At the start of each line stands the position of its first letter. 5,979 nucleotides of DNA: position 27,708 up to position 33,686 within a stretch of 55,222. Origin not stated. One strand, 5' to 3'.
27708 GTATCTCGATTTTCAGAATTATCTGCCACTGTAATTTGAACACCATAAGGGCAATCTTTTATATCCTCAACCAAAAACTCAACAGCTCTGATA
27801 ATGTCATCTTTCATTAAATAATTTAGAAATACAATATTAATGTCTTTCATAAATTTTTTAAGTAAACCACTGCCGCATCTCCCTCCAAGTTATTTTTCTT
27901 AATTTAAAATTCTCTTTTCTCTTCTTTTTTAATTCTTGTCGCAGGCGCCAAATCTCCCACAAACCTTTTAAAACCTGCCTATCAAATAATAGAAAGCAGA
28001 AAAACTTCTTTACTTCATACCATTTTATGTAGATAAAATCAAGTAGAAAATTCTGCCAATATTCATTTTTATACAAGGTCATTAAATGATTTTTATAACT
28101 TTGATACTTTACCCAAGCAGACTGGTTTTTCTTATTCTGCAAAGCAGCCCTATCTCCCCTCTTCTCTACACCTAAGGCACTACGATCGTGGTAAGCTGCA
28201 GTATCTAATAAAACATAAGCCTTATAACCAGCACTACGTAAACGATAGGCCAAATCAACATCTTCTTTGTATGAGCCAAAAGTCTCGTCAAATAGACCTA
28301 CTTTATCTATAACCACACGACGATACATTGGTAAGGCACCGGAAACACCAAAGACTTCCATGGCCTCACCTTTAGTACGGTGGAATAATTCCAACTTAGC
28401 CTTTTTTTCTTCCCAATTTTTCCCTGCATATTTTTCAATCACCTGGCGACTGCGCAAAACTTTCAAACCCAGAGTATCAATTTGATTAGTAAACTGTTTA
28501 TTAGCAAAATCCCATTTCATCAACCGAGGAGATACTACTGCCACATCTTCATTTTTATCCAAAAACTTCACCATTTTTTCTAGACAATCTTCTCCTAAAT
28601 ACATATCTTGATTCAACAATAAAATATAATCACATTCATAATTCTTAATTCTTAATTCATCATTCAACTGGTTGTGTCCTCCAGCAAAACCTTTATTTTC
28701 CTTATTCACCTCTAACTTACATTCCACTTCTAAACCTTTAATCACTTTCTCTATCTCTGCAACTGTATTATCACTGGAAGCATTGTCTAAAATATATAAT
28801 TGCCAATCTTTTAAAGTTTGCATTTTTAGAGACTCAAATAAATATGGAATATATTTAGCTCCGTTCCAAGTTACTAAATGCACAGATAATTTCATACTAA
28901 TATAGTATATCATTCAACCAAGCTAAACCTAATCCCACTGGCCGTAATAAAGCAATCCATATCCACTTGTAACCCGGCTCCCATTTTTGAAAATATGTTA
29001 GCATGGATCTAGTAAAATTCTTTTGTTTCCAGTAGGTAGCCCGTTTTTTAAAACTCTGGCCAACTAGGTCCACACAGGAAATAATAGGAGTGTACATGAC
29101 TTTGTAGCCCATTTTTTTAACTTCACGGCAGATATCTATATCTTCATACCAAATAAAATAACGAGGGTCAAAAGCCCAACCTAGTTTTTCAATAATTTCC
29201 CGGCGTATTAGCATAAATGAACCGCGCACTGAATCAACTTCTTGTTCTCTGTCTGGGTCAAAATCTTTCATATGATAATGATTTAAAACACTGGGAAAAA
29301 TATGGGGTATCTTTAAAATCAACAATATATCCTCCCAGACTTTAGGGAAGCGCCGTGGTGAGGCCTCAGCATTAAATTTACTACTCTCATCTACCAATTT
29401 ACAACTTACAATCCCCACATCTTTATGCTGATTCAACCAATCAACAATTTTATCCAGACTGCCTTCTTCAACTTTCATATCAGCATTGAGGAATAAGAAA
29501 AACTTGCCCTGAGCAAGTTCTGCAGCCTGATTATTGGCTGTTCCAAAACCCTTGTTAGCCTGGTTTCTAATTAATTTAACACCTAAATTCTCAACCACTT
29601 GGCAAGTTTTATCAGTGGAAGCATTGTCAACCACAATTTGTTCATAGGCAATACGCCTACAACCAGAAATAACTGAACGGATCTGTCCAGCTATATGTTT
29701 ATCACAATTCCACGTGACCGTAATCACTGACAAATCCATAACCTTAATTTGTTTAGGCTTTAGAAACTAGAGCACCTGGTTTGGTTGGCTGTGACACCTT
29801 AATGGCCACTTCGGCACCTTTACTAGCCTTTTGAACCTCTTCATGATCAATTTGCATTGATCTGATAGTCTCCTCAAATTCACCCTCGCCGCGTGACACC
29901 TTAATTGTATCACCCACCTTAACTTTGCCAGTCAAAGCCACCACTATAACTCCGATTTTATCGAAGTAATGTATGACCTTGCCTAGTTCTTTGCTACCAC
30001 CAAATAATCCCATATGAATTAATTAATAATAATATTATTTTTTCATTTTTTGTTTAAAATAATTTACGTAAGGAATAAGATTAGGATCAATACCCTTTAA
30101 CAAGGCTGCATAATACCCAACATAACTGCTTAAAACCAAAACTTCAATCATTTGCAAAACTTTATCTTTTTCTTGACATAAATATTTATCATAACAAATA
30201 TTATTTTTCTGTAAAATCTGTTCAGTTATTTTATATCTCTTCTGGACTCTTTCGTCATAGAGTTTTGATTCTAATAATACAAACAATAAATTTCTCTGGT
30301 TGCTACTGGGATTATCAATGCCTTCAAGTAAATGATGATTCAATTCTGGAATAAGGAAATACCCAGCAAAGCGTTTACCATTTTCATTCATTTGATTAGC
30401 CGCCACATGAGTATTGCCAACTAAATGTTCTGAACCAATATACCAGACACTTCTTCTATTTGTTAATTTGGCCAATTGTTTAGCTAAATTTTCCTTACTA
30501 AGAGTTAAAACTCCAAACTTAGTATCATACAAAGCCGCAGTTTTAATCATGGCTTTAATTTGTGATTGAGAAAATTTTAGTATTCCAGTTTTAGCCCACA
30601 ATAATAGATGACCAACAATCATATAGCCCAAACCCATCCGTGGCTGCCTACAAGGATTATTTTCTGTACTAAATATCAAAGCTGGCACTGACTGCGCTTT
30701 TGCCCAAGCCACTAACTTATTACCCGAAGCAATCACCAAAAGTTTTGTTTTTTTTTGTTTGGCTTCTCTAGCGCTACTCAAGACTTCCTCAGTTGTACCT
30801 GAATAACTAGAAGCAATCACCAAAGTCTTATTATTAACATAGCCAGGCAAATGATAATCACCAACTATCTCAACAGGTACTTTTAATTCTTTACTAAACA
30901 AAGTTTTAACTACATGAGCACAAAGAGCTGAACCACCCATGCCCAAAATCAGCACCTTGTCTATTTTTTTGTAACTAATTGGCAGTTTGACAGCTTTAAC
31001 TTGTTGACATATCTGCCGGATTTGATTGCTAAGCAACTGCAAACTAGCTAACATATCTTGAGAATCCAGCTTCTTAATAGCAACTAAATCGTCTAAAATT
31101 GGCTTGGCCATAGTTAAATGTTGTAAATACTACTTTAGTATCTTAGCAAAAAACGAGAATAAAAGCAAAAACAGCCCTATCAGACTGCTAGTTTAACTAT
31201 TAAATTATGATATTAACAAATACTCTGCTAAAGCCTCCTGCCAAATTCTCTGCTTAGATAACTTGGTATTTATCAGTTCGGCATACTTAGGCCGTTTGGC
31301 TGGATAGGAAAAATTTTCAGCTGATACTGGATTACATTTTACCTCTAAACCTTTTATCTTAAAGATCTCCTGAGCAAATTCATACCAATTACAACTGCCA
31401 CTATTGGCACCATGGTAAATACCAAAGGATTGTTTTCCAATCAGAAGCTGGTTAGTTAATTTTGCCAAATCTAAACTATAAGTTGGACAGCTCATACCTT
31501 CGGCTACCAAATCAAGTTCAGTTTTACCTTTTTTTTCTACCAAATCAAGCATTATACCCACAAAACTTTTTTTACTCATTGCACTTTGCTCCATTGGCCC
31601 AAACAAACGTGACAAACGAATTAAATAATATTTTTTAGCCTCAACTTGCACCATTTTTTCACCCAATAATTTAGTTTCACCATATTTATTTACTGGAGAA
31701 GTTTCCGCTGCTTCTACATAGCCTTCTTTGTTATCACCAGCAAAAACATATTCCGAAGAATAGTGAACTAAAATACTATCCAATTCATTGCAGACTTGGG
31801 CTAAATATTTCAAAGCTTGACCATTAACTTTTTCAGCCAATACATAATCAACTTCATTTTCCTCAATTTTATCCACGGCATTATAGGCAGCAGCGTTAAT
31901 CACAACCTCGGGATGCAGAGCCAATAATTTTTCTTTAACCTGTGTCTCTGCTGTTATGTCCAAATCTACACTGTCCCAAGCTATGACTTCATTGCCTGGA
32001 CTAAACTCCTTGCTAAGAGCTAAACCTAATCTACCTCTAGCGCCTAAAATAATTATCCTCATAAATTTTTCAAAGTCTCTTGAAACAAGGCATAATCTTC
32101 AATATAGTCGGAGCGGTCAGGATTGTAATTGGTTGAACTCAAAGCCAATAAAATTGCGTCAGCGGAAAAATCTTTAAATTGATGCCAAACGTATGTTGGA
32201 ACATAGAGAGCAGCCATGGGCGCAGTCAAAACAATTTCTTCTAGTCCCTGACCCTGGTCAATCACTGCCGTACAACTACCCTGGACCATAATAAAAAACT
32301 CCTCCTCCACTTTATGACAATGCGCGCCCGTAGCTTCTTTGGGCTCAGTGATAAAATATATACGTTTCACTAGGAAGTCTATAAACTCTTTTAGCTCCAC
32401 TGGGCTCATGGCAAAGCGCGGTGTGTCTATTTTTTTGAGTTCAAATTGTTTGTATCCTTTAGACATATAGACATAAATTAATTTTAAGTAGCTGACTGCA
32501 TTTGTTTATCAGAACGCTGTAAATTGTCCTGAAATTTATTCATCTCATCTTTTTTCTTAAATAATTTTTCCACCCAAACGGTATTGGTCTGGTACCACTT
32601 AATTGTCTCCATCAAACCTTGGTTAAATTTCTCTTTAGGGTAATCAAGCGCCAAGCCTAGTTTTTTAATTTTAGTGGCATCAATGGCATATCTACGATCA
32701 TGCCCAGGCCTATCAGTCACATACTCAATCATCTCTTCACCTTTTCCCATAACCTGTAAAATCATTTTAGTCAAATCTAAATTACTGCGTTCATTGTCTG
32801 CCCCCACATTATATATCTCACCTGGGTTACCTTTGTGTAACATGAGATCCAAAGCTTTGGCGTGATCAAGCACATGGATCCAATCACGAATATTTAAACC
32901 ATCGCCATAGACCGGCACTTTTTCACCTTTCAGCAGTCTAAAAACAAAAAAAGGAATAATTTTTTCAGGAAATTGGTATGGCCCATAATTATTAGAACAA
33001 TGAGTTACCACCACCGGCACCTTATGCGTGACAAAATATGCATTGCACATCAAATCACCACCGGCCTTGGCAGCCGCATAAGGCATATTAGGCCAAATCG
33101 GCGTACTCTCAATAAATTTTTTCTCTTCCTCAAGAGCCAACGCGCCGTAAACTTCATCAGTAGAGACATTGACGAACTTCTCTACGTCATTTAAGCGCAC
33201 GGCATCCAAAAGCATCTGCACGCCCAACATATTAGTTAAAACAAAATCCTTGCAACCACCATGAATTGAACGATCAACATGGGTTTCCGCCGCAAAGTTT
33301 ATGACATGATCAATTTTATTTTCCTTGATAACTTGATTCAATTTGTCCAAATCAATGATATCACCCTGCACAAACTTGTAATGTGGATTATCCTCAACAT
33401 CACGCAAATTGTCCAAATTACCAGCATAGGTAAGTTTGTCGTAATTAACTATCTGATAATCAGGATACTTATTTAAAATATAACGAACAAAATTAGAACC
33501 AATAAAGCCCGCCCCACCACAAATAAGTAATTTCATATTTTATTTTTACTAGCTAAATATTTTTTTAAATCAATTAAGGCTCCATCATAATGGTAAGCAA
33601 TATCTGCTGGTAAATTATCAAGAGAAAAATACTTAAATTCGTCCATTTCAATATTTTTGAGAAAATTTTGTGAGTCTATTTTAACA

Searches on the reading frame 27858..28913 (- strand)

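Call 27: search_protein_families(library=pfam, proteins=[window:27858-28913:-], max_evalue=0.00001)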
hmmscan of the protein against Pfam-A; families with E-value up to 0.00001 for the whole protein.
window:27858-28913:- (351 aa): 4 families
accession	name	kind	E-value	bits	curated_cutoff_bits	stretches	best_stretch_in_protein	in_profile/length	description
PF00535.33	Glycos_transf_2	-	1.7e-20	74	23.3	1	10-204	1-166/168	Glycosyl transferase family 2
PF13641.12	Glyco_tranf_2_3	-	1.4e-08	35.5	27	1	11-242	5-211/230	Glycosyltransferase like family 2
PF10111.15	Glyco_tranf_2_2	-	5.5e-08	33.1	27.3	1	23-228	13-202/276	Glycosyltransferase like family 2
PF13632.12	Glyco_trans_2_3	-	1.3e-07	32.1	27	1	96-235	1-116/198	Glycosyl transferase family group 2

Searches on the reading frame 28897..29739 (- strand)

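Call 27: search_protein_families(library=pfam, proteins=[window:28897-29739:-], max_evalue=0.00001)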
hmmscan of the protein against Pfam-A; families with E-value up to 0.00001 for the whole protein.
window:28897-29739:- (280 aa): 4 families
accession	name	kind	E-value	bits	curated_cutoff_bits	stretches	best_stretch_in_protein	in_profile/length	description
PF00535.33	Glycos_transf_2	-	3.6e-22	79.5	23.3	1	4-186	1-167/168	Glycosyl transferase family 2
PF13641.12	Glyco_tranf_2_3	-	2.1e-14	54.5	27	1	3-232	3-219/230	Glycosyltransferase like family 2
PF13712.12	Glyco_tranf_2_5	-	2.8e-06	27.7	27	1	50-216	26-179/210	Glycosyltransferase like family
PF13632.12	Glyco_trans_2_3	-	8.4e-06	26.2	27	0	172-262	73-154/198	Glycosyl transferase family group 2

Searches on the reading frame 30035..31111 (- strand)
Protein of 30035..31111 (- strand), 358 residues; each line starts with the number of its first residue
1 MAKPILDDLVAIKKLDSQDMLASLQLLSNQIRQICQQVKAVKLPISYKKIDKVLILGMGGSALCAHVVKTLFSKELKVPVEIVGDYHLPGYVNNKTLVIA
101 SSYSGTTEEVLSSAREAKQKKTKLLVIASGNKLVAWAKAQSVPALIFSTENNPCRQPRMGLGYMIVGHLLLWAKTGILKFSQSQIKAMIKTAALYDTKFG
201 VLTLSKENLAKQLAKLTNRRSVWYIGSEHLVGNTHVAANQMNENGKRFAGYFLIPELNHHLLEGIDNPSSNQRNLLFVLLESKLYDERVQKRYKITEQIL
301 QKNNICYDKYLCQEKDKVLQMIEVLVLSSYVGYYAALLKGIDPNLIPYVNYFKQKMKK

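Call 27: search_protein_families(library=pfam, proteins=[window:30035-31111:-], max_evalue=0.00001)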
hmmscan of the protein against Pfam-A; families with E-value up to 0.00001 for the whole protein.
window:30035-31111:- (358 aa): 2 families
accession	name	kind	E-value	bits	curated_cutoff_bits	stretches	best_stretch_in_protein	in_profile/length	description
PF10432.14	bact-PGI_C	-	1.9e-25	90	24.5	1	207-356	2-151/151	Bacterial phospho-glucose isomerase C-terminal SIS domain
PF01380.27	SIS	-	3.3e-09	37.1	25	1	49-130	4-89/131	SIS domain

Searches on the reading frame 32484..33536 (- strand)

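Call 27: search_protein_families(library=pfam, proteins=[window:32484-33536:-], max_evalue=0.00001)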
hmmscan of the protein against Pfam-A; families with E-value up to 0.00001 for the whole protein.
window:32484-33536:- (350 aa): 6 families
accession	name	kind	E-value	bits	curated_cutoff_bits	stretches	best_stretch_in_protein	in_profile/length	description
PF16363.11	GDP_Man_Dehyd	-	5.7e-74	250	27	1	4-295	1-319/332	GDP-mannose 4,6 dehydratase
PF01370.27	Epimerase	-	2.5e-59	201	20.9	1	4-245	2-240/240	NAD dependent epimerase/dehydratase family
PF02719.21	Polysacc_synt_2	-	1.9e-15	57.2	20.2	1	3-128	1-130/293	Polysaccharide biosynthesis protein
PF01073.25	3Beta_HSD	-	1.7e-11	44.2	22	1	4-135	1-125/280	3-beta hydroxysteroid dehydrogenase/isomerase family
PF04321.23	RmlD_sub_bind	-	2.3e-11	43.8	27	1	1-312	1-282/287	RmlD substrate binding domain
PF07993.18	NAD_binding_4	-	3.1e-07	30.2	20.1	1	6-181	2-205/258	Male sterility protein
